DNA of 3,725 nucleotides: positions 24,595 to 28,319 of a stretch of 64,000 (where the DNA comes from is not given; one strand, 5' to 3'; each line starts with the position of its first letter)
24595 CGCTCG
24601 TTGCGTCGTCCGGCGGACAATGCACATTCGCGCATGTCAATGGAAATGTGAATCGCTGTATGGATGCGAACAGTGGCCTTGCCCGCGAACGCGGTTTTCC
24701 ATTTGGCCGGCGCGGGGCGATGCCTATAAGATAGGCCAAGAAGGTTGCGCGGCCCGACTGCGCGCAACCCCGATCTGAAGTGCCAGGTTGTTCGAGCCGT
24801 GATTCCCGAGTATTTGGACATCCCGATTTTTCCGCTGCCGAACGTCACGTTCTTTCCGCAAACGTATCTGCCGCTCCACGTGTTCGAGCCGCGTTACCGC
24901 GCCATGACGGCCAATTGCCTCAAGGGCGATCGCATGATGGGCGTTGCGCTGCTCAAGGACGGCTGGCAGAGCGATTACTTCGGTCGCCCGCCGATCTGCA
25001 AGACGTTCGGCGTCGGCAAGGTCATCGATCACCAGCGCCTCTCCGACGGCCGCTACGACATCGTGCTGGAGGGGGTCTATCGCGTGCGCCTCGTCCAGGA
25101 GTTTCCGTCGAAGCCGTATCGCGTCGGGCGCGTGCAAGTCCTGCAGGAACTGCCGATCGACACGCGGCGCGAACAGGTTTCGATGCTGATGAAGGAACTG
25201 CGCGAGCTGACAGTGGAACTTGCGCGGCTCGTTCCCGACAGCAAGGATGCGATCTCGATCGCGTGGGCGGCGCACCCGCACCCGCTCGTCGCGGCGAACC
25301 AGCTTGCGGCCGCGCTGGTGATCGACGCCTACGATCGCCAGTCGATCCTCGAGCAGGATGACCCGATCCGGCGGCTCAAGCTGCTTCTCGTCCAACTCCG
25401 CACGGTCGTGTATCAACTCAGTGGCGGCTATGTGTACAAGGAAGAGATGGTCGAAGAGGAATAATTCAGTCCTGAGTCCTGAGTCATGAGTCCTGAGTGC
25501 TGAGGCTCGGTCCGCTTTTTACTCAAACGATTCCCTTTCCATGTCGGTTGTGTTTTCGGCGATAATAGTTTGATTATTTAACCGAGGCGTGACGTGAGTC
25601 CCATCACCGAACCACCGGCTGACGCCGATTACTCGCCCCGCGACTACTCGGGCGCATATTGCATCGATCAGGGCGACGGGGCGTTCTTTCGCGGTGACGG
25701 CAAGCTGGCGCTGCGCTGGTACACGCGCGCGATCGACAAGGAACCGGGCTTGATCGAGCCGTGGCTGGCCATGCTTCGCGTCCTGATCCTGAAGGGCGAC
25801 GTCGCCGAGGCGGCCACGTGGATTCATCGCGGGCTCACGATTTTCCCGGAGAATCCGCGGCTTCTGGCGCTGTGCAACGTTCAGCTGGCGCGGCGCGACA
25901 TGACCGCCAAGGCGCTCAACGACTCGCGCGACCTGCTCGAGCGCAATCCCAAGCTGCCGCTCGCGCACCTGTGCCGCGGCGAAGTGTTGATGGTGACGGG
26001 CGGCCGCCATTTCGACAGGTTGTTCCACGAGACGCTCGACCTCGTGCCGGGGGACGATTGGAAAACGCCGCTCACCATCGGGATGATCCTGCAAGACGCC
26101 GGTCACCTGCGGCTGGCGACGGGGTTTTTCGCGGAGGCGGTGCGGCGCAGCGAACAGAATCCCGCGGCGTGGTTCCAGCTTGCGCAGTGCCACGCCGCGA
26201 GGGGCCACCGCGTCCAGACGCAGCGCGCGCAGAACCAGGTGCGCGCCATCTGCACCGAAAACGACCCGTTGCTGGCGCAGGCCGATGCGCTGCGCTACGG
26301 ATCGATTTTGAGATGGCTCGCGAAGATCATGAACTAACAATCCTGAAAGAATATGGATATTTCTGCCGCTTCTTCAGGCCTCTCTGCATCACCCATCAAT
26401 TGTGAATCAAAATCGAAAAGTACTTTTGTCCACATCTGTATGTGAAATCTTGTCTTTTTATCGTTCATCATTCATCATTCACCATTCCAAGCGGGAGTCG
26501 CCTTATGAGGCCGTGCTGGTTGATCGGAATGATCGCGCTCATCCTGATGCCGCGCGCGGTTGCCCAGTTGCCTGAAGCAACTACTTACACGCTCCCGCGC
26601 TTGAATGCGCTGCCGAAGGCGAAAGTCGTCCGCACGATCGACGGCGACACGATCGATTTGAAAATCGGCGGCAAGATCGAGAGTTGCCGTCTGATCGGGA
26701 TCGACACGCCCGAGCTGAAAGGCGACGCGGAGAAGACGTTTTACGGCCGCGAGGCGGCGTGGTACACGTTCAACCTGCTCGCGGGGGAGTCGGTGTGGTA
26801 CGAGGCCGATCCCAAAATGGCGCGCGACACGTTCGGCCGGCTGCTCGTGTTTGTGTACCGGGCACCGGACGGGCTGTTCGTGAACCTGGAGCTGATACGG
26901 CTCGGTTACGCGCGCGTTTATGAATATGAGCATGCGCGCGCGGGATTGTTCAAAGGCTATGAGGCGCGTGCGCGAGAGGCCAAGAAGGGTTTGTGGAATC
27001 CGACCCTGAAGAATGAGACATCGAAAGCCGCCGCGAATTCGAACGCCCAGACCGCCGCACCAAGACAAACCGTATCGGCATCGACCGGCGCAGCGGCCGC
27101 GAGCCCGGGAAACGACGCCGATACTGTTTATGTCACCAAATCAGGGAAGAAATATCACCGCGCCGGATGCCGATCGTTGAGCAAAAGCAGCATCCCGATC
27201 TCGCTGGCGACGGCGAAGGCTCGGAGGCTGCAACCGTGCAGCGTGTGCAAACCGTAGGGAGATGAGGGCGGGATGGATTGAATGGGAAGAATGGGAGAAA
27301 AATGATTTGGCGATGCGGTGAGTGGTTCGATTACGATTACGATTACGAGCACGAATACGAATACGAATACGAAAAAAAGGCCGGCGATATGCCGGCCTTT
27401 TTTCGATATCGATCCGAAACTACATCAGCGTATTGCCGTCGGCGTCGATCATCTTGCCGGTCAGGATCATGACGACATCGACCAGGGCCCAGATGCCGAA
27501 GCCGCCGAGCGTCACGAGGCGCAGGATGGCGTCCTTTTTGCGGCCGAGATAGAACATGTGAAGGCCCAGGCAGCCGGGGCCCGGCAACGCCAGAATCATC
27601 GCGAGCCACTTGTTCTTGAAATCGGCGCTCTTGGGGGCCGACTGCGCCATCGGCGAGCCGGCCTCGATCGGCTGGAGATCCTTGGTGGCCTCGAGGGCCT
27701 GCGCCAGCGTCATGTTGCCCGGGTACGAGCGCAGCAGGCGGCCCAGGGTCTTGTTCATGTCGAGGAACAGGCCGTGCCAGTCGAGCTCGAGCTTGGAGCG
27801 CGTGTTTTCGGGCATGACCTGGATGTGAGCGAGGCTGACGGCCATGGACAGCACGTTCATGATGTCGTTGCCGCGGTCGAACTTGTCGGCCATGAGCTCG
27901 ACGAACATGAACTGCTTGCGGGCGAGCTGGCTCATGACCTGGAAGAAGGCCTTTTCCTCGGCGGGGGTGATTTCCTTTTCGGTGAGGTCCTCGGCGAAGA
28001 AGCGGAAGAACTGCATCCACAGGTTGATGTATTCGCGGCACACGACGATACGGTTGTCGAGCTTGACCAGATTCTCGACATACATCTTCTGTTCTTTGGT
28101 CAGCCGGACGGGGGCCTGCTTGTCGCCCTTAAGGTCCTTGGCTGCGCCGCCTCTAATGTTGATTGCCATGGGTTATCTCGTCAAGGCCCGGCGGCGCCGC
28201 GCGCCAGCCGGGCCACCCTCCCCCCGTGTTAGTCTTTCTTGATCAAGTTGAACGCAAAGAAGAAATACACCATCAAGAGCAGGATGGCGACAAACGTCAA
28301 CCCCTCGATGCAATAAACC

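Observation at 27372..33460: Well-delimited five-gene envelope operon: Pro-rich secreted protein, a small soluble protein, a 1080-aa helical probable lipoprotein, a 42-aa membrane peptide and a TM2-domain protein with a paralogous N-domain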

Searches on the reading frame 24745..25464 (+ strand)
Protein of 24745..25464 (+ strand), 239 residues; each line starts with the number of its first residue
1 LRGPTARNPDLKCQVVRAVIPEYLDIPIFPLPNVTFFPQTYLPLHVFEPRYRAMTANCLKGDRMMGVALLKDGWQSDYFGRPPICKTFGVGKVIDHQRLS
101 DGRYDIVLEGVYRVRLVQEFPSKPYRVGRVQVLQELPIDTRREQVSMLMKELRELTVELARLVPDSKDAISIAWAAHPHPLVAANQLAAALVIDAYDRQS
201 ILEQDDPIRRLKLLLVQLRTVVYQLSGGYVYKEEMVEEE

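Call 67: search_protein_families(library=pfam, proteins=[window:24745-25464:+], max_evalue=0.001)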
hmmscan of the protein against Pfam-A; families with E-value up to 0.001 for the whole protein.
window:24745-25464:+ (239 aa): 1 family
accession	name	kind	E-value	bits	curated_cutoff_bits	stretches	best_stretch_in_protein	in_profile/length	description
PF02190.22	LON_substr_bdg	-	9.6e-33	114.2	28.7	1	26-218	2-198/200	ATP-dependent protease La (LON) substrate-binding domain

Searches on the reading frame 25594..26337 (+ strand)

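Call 67: search_protein_families(library=pfam, proteins=[window:25594-26337:+], max_evalue=0.001)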
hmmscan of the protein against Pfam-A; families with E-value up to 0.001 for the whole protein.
window:25594-26337:+ (247 aa): 5 families
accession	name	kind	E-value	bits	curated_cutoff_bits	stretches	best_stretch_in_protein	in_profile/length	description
PF13428.12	TPR_14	-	3.5e-11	43.1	23.5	0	55-91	2-38/44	Tetratricopeptide repeat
PF14559.12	TPR_19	-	5.6e-10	39.9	25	1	34-93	5-64/68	Tetratricopeptide repeat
PF07719.23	TPR_2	-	3.7e-08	33.3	27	0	22-52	3-33/34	Tetratricopeptide repeat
PF13432.12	TPR_16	-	3.6e-07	31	32.7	0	161-204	2-45/65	Tetratricopeptide repeat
PF13431.12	TPR_17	-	1.3e-06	28.6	24.4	0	179-211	2-31/34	Tetratricopeptide repeat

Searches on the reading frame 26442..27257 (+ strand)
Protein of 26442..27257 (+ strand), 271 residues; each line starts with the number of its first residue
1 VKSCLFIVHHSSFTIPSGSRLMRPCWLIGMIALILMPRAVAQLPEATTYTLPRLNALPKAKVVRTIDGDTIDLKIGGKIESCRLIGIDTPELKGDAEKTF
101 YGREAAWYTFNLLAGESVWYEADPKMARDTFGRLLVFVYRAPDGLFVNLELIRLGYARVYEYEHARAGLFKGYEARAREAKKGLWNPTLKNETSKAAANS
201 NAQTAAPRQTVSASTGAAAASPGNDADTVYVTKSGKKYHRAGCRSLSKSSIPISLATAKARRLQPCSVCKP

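Call 67: search_protein_families(library=pfam, proteins=[window:26442-27257:+], max_evalue=0.001)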
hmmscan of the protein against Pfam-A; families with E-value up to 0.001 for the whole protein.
window:26442-27257:+ (271 aa): 1 family
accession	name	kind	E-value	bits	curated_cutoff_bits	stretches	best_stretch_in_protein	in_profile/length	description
PF00565.23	SNase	-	7.2e-16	59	21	1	82-186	2-106/107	Staphylococcal nuclease homologue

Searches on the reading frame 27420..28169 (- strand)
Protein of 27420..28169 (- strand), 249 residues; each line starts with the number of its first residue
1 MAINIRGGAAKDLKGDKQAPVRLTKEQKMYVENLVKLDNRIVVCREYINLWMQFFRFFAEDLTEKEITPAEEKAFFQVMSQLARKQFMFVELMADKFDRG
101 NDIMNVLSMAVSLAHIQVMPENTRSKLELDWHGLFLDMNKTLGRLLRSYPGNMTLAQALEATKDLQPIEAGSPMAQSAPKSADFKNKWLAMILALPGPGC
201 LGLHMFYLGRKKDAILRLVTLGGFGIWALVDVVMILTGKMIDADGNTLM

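Call 3: search_protein_families(library=pfam, proteins=[window:27420-28169:-], max_evalue=1)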
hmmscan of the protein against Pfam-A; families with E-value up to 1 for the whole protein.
window:27420-28169:- (249 aa): 2 families
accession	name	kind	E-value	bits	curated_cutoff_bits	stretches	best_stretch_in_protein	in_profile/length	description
PF05154.21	TM2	-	2.2e-12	47.4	27.9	1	185-233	3-51/51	TM2 domain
PF23241.1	HAT_PRP39_C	-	0.058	13.9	33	1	40-112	51-124/139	PRP39 C-terminal HAT repeat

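Call 4: search_protein_families(library=ncbifam, proteins=[window:27420-28169:-], max_evalue=1)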
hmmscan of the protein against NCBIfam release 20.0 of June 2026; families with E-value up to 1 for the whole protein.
window:27420-28169:- (249 aa): 0 families

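Call 9: find_homologous_proteins(query=window:27420-28169:-)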
Query window:27420-28169:- (249 aa): 48 proteins with E <= 0.001 among 647 candidates.
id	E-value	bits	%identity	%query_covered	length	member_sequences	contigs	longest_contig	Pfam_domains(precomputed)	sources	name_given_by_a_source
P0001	1.0e-161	554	100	100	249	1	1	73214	PF05154.22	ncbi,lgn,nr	ncbi:TM2 domain-containing protein [bacterium]|nr:TM2 domain-containing protein [bacterium]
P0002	5.3e-123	427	79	99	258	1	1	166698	PF05154.22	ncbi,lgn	-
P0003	8.0e-123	427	77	99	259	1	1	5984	PF05154.22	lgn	-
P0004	2.5e-122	425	79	100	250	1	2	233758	PF05154.22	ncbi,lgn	ncbi:MAG: TM2 domain-containing protein [Candidatus Sumerlaeia bacterium]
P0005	5.7e-118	411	74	99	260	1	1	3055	PF05154.22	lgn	-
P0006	3.6e-99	349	67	98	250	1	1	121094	PF05154.22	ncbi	-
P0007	8.5e-98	345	66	97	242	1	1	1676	PF05154.22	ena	-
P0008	2.5e-97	343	66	93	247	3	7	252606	PF05154.22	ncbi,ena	-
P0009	4.0e-91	323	66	94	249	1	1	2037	PF05154.22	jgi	jgi:hypothetical protein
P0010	1.5e-86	308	60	99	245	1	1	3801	PF05154.22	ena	-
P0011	1.5e-86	308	60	98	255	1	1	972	PF05154.22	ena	-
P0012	1.6e-86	308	61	98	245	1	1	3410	PF05154.22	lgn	-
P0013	5.6e-86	306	84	65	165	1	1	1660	PF05154.22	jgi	jgi:TM2 domain-containing membrane protein YozV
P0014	8.8e-86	305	64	91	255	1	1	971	PF05154.22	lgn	-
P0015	2.3e-83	297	62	95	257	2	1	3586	PF05154.22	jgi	jgi:hypothetical protein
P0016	1.3e-82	295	60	94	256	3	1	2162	PF05154.22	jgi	jgi:hypothetical protein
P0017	1.3e-76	275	56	93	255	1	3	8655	PF05154.22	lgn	-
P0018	1.5e-73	265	52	95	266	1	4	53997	PF05154.22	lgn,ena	-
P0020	1.9e-67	245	49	94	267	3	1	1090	PF05154.22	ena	-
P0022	8.4e-66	240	71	59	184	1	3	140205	-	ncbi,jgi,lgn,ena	-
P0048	1.5e-6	46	54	20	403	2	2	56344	PF16156.13,PF05154.22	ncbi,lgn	-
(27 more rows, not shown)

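Call 11: find_encoding_contigs(protein=P0008, flank=10000, max_places=2)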
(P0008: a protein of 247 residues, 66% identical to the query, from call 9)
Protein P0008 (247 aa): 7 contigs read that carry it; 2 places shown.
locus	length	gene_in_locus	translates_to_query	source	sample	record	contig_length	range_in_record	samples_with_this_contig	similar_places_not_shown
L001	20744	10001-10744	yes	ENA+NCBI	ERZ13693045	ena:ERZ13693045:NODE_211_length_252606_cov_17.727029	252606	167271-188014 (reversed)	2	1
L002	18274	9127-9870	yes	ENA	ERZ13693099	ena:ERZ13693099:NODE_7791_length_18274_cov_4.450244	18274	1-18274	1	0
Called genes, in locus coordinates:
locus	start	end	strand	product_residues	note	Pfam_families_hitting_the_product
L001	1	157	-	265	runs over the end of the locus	PF03309:Pan_kinase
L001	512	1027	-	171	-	PF06491:Disulph_isomer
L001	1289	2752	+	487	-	PF00158:Sigma54_activat (faint), PF07728:AAA_5 (faint)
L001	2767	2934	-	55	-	-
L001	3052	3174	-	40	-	-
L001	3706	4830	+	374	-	PF27098:Rv0959_3rd, PF13519:VWA_2 (weak)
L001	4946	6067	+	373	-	-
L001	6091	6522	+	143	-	-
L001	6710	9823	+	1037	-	-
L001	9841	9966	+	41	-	-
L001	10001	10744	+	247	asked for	PF05154:TM2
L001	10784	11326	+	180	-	-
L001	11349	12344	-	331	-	PF00248:Aldo_ket_red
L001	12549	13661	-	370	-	-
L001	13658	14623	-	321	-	-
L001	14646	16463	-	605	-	-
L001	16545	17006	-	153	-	-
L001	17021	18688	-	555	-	-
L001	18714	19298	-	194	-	PF07963:N_methyl (weak)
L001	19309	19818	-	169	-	PF07963:N_methyl (weak)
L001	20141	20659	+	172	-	PF01740:STAS, PF13466:STAS_2 (weak)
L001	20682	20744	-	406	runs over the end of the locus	PF03600:CitMHS, PF02040:ArsB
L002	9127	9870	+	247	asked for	PF05154:TM2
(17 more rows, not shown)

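Call 12: find_encoding_contigs(protein=P0022, flank=10000, max_places=2)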
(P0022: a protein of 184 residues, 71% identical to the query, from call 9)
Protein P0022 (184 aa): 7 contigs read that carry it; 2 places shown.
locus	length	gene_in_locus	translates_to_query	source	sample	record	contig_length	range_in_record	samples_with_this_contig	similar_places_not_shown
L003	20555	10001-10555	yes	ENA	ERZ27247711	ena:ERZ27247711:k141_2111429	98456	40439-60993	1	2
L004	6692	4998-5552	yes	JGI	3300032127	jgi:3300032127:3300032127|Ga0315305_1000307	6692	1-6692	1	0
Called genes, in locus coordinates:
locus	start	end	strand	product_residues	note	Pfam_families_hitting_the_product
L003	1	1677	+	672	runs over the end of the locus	PF01326:PPDK_N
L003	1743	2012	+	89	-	PF00932:LTD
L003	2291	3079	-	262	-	PF10502:Peptidase_S26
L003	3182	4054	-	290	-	PF10502:Peptidase_S26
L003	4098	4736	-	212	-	-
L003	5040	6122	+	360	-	-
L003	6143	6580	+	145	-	-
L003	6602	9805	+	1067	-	-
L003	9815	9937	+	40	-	-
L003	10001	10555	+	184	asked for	-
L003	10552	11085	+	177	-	-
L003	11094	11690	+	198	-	PF00753:Lactamase_B, PF23023:Anti-Pycsar_Apyc1 (weak)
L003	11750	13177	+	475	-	PF03364:Polyketide_cyc (weak), PF01370:Epimerase, PF08338:DUF1731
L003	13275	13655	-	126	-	PF07929:PRiA4_ORF3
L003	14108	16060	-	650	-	PF02518:HATPase_c (weak), PF13589:HATPase_c_3, PF00183:HSP90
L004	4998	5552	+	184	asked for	-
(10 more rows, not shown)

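Call 90: search_protein_families(library=padloc, proteins=[window:27420-28169:-], max_evalue=0.01)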
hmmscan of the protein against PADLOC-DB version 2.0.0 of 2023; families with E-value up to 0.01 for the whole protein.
window:27420-28169:- (249 aa): 0 families

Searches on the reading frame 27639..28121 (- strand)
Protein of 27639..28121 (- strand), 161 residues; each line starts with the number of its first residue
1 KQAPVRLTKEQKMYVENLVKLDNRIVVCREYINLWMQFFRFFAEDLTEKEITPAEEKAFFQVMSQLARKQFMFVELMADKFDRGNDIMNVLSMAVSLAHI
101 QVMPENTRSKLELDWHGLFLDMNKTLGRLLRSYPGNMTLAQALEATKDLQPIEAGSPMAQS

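Call 55: search_protein_families(library=pfam, alignment_id=A3, max_evalue=1)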
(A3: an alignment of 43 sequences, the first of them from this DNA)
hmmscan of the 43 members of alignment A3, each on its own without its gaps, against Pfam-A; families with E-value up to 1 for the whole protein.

A. member 1, seq(161 aa): 1 family
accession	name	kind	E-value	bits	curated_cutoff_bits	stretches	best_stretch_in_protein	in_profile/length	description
PF23241.1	HAT_PRP39_C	-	0.022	15.3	33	1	23-96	49-124/139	PRP39 C-terminal HAT repeat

B. families by the number of members that match (of 43 scanned): 30 families (the first 25 are shown)
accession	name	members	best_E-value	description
PF20385.3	DUF6680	1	0.0052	Family of unknown function (DUF6680)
PF22335.1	Cas10-Cmr2_palm2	1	0.017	Cas10/Cmr2, second palm domain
PF23241.1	HAT_PRP39_C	1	0.022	PRP39 C-terminal HAT repeat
PF08318.18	COG4_m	1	0.031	COG4 transport protein, middle alpha-helical bundle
PF24875.1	DUF7736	1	0.032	Domain of unknown function (DUF7736)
PF23338.1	PTHB1_hp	1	0.035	PTHB1 hairpin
PF13710.12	ACT_5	1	0.044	ACT domain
PF22813.1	TcaA_2nd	1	0.045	TcaA protein second domain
PF08331.15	QueG_DUF1730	1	0.045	Epoxyqueuosine reductase QueG, DUF1730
PF08928.15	PoNi_N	1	0.045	PoNe immunity protein (PoNi), N-terminal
PF15794.10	CCDC106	1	0.047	Coiled-coil domain-containing protein 106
PF14365.11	Neprosin_AP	1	0.052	Neprosin activation peptide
PF18857.6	LPD38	1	0.054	Large polyvalent protein associated domain 38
PF10869.13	DUF2666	1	0.062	Domain of unknown function (DUF2666)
PF20613.4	HipA_2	1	0.063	HipA-like kinase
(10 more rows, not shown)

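Call 56: search_solved_structures(query=A3, max_evalue=10)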
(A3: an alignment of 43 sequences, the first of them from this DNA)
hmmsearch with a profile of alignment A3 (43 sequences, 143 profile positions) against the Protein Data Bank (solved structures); distinct sequences matched with E-value up to 10: 7.
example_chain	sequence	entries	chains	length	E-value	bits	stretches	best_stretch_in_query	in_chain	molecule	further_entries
8buz_A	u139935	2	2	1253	0.32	13.7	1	66-108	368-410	Adenylate cyclase type 8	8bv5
9b7j_P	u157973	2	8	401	0.4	13.4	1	3-77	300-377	Dynactin subunit 2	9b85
2j9w_A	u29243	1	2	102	0.65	12.7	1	61-111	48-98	VPS28-PROV PROTEIN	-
8oyy_A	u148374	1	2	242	3.8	10.2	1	7-83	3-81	De novo designed soluble GPCR-like protein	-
7z8m_M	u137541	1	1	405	4.1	10.1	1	3-81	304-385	Dynactin subunit 2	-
6znl_M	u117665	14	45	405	4.6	9.9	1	3-81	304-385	Dynactin subunit 2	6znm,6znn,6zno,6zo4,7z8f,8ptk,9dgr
30dr_M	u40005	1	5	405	4.6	9.9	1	3-81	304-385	Dynactin subunit 2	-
